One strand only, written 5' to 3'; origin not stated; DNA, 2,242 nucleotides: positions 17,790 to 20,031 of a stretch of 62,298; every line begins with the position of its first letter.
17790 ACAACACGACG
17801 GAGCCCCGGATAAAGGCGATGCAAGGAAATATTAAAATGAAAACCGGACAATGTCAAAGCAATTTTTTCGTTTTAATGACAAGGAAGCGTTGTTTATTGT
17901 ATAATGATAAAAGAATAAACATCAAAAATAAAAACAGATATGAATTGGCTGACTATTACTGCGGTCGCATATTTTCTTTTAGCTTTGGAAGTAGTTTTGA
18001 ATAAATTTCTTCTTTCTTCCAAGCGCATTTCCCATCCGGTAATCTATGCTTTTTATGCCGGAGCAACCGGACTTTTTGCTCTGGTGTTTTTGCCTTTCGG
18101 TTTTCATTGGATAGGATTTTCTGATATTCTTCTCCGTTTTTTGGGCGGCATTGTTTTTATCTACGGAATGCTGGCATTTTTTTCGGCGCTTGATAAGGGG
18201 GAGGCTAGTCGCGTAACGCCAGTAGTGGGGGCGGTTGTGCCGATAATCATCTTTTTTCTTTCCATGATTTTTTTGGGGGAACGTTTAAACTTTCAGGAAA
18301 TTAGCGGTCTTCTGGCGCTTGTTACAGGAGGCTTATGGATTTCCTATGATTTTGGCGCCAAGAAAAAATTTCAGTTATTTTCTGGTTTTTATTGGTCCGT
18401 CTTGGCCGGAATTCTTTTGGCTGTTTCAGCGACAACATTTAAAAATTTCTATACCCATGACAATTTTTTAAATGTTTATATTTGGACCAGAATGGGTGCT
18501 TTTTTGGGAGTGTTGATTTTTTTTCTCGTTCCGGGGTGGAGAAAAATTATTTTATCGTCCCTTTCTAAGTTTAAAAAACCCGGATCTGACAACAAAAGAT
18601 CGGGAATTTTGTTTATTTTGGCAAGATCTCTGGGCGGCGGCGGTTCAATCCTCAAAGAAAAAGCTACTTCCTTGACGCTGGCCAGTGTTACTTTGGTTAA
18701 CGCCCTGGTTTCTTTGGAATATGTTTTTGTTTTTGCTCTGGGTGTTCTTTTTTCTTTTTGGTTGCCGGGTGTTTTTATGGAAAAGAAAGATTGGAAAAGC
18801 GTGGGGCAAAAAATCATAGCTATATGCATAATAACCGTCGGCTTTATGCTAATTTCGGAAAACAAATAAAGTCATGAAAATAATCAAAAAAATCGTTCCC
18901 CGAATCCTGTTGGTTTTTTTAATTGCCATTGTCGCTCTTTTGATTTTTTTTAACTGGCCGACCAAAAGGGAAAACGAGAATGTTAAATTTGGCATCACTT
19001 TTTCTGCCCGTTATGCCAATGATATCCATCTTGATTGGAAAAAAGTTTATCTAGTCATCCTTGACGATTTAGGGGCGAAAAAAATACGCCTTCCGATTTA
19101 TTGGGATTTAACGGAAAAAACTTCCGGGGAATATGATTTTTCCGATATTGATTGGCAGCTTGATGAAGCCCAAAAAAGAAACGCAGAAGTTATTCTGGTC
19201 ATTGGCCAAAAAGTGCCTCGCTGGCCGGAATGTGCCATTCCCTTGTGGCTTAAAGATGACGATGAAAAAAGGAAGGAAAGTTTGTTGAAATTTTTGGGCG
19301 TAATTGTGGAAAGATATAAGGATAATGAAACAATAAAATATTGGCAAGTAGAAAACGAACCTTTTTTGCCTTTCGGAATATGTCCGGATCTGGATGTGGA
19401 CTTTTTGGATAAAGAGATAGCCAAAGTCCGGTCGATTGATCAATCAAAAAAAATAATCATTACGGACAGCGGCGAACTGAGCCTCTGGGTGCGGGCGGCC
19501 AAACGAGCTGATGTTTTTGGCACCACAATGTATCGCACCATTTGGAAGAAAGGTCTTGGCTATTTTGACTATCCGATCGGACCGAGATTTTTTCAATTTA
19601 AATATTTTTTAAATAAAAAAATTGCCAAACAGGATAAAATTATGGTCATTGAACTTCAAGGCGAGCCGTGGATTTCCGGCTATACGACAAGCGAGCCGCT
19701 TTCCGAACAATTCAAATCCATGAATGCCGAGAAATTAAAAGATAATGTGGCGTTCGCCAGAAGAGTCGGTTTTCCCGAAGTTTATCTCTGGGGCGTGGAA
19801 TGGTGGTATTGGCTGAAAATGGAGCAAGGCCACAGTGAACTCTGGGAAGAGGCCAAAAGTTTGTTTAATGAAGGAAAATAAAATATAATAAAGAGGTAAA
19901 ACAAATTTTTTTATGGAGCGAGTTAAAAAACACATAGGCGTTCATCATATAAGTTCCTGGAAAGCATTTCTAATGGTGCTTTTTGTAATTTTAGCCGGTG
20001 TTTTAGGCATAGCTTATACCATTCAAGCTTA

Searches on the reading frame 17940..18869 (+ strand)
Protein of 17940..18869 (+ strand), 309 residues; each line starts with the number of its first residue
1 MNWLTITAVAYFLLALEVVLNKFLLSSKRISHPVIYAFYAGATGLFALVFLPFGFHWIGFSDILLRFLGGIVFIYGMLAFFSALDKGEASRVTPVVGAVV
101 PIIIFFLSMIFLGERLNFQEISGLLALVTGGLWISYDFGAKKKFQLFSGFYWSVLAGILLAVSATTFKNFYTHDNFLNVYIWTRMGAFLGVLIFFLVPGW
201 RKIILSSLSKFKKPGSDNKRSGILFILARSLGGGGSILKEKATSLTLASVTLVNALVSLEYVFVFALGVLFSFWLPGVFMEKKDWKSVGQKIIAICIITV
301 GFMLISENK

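Call 16: search_protein_families(library=pfam, proteins=[window:17940-18869:+], max_evalue=0.01)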
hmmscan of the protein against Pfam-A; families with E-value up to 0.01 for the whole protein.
window:17940-18869:+ (309 aa): 1 family
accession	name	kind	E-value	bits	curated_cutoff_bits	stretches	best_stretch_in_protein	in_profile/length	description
PF00892.27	EamA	-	2.1e-07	31.7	28.2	1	5-135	5-134/135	EamA-like transporter family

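Call 17: find_related_loci(query=window:17940-18869:+, collection=genome_contigs, flank=4000)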
Query window:17940-18869:+ (309 aa) in genome_contigs; peptide patterns used: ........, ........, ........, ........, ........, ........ (x = any residue, [..] = any of these).
67 stretches matched a pattern, but none encodes a relative of the query by tblastn (E <= 1e-3).

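Call 18: find_homologous_proteins(query=window:17940-18869:+, max_evalue=1e-10)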
Query window:17940-18869:+ (309 aa): 208 proteins with E <= 1e-10 among 8000 candidates; the best 120 are listed.
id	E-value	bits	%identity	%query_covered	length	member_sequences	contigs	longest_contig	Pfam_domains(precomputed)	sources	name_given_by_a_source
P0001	1.1e-133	464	69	100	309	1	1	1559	PF00892.27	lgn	-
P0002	3.4e-133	462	69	100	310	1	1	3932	PF00892.27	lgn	-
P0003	5.2e-133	461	69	100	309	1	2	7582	PF00892.27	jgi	jgi:uncharacterized membrane protein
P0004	5.5e-130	451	66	100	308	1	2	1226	PF00892.27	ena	-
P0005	1.4e-129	450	67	99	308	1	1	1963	PF00892.27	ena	-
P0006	2.1e-129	450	67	100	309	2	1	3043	PF00892.27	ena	-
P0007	1.6e-128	447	66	99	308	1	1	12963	PF00892.27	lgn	-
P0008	1.2e-126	441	67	100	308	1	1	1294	PF00892.27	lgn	-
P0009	2.0e-126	440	67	100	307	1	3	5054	PF00892.27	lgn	-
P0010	2.7e-125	436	67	100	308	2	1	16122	PF00892.27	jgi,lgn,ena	-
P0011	5.5e-125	435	64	100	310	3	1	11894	PF00892.27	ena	-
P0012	1.9e-124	433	66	94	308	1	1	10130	PF00892.27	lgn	-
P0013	3.0e-124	433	66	100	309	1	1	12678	PF00892.27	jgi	jgi:drug/metabolite transporter (DMT)-like permease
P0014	3.4e-124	432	64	100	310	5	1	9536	PF00892.27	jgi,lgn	-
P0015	5.0e-124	432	68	94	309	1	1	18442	-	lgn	-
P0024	2.5e-122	426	66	100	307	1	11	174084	PF00892.27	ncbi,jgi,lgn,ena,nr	ncbi:MAG TPA: EamA family transporter [Candidatus Moranbacteria bacterium]|nr:EamA family transporte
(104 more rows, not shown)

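Call 19: find_encoding_contigs(protein=P0003, flank=3500, max_places=2)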
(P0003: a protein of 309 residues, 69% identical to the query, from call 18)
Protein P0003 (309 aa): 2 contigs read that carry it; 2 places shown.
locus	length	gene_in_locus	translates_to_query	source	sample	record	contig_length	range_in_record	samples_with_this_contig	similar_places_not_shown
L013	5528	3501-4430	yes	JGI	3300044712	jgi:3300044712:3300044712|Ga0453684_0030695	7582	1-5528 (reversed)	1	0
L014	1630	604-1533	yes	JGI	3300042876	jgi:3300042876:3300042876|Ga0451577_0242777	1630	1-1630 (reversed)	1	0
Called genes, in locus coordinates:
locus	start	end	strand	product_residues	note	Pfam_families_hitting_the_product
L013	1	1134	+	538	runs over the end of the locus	PF00270:DEAD, PF04851:ResIII (weak), PF00271:Helicase_C, PF16124:RecQ_Zn_bind, PF14493:HTH_40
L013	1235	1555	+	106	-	PF11680:DUF3276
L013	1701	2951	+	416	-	PF00696:AA_kinase, PF13840:ACT_7 (faint), PF22468:ACT_9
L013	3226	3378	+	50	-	-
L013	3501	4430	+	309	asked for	PF00892:EamA (weak)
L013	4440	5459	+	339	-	-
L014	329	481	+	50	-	-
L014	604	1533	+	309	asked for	PF00892:EamA (weak)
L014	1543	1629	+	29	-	?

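Call 20: find_encoding_contigs(protein=P0007, flank=3500, max_places=2)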
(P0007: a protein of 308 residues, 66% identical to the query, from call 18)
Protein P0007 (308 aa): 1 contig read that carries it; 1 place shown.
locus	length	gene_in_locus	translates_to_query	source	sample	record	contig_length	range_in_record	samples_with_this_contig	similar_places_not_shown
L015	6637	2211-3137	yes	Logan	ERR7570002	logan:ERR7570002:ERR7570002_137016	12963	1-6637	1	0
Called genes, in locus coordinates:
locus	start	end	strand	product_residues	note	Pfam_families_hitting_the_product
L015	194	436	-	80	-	-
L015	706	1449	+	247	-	-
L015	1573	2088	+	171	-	-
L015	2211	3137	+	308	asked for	PF00892:EamA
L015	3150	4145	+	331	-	PF00150:Cellulase, PF02449:Glyco_hydro_42 (faint)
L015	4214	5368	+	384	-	PF13205:Big_5 (faint), PF03734:YkuD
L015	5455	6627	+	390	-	PF04892:VanZ-LLP1, PF13529:Peptidase_C39_2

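Call 21: find_encoding_contigs(protein=P0015, flank=3500, max_places=2)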
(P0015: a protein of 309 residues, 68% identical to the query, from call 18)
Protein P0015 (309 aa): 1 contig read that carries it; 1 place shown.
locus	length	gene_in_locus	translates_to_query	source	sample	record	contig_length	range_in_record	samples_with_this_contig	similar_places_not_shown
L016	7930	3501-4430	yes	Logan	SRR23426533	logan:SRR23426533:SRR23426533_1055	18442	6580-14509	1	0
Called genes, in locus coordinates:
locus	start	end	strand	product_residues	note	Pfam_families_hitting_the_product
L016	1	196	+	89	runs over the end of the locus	PF18898:DUF5654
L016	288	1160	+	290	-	PF01790:LGT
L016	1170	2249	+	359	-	-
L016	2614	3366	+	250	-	-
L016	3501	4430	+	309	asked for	-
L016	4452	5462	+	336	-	-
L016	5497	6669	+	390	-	PF13205:Big_5, PF03734:YkuD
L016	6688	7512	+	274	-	PF13529:Peptidase_C39_2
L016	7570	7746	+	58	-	-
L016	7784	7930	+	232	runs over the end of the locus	PF08282:Hydrolase_3 (faint), PF12710:HAD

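Call 22: find_encoding_contigs(protein=P0024, flank=3500, max_places=2)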
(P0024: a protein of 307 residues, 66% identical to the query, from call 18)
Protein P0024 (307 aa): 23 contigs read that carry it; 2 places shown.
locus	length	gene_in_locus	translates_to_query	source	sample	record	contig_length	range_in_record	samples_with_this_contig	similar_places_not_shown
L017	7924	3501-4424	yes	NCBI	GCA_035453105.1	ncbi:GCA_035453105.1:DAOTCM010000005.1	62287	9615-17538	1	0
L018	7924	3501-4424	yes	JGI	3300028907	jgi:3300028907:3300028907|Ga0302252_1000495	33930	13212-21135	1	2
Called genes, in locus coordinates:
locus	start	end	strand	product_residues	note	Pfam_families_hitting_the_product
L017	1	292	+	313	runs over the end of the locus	PF07602:DUF1565 (faint), PF22842:Pel9A-like_beta_helix, PF05048:NosD, PF13229:Beta_helix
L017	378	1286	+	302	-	PF01790:LGT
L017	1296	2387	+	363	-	-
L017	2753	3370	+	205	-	-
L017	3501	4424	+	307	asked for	PF00892:EamA (weak)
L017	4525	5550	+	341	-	PF02449:Glyco_hydro_42 (faint)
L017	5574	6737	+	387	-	PF13205:Big_5 (faint), PF03734:YkuD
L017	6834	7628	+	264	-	PF13529:Peptidase_C39_2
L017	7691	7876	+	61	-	-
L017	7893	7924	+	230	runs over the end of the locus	PF00702:Hydrolase, PF08282:Hydrolase_3 (faint), PF12710:HAD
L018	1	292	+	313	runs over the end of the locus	PF07602:DUF1565 (faint), PF22842:Pel9A-like_beta_helix, PF05048:NosD, PF13229:Beta_helix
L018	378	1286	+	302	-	PF01790:LGT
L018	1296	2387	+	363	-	-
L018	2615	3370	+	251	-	-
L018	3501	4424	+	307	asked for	PF00892:EamA (weak)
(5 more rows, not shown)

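Call 24: search_protein_families(library=padloc, proteins=[L015:1573-2088:+], max_evalue=1)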
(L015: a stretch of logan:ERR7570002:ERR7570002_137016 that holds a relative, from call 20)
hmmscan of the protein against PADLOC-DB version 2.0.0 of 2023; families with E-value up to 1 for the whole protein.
L015:1573-2088:+ (171 aa): 0 families

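Call 87: find_encoding_contigs(protein=window:17940-18869:+, flank=2500, max_places=10)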
Protein window:17940-18869:+ (309 aa): 7 contigs read that carry it; 3 places shown.
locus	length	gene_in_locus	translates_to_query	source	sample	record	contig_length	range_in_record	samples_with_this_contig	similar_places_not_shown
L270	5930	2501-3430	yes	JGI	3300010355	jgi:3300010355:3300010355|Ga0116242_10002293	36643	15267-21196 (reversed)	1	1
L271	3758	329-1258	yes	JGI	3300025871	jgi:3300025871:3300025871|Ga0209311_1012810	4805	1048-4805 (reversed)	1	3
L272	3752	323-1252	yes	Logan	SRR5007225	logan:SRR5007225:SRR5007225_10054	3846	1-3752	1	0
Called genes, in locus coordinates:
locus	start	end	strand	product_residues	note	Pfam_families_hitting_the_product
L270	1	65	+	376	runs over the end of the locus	-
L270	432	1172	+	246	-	-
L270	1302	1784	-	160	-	-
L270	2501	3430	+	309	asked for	PF00892:EamA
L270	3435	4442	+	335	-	PF00150:Cellulase (weak), PF02449:Glyco_hydro_42 (faint)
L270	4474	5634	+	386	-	PF13205:Big_5 (weak), PF03734:YkuD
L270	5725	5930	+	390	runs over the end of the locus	PF04892:VanZ-LLP1, PF13529:Peptidase_C39_2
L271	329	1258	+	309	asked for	PF00892:EamA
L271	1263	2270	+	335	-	PF00150:Cellulase (weak), PF02449:Glyco_hydro_42 (faint)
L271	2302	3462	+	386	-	PF13205:Big_5 (weak), PF03734:YkuD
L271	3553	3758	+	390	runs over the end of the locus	PF04892:VanZ-LLP1, PF13529:Peptidase_C39_2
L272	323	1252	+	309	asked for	PF00892:EamA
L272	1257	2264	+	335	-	PF00150:Cellulase (weak), PF02449:Glyco_hydro_42 (faint)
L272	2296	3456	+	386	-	PF13205:Big_5 (weak), PF03734:YkuD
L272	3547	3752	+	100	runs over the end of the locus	?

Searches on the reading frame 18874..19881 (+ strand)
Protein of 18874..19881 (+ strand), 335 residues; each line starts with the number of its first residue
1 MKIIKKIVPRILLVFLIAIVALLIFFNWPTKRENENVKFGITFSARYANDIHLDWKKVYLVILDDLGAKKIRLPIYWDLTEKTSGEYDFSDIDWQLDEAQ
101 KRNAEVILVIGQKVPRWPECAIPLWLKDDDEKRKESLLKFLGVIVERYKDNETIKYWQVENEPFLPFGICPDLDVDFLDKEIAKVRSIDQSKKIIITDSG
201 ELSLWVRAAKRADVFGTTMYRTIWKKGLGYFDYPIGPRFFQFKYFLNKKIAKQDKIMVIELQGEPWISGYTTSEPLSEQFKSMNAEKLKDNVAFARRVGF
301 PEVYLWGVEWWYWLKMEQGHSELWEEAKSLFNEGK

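Call 16: search_protein_families(library=pfam, proteins=[window:18874-19881:+], max_evalue=0.01)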
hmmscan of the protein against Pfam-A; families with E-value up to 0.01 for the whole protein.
window:18874-19881:+ (335 aa): 3 families
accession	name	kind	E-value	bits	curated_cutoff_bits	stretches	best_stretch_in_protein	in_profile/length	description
PF02449.21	Glyco_hydro_42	-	7.6e-06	25.9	21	0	77-127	34-77/376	Beta-galactosidase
PF00150.24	Cellulase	-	7.7e-06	26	23.5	1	59-199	26-167/272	Cellulase (glycosyl hydrolase family 5)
PF00331.26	Glyco_hydro_10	-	0.00048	19.9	22.1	1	77-165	47-131/311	Glycosyl hydrolase family 10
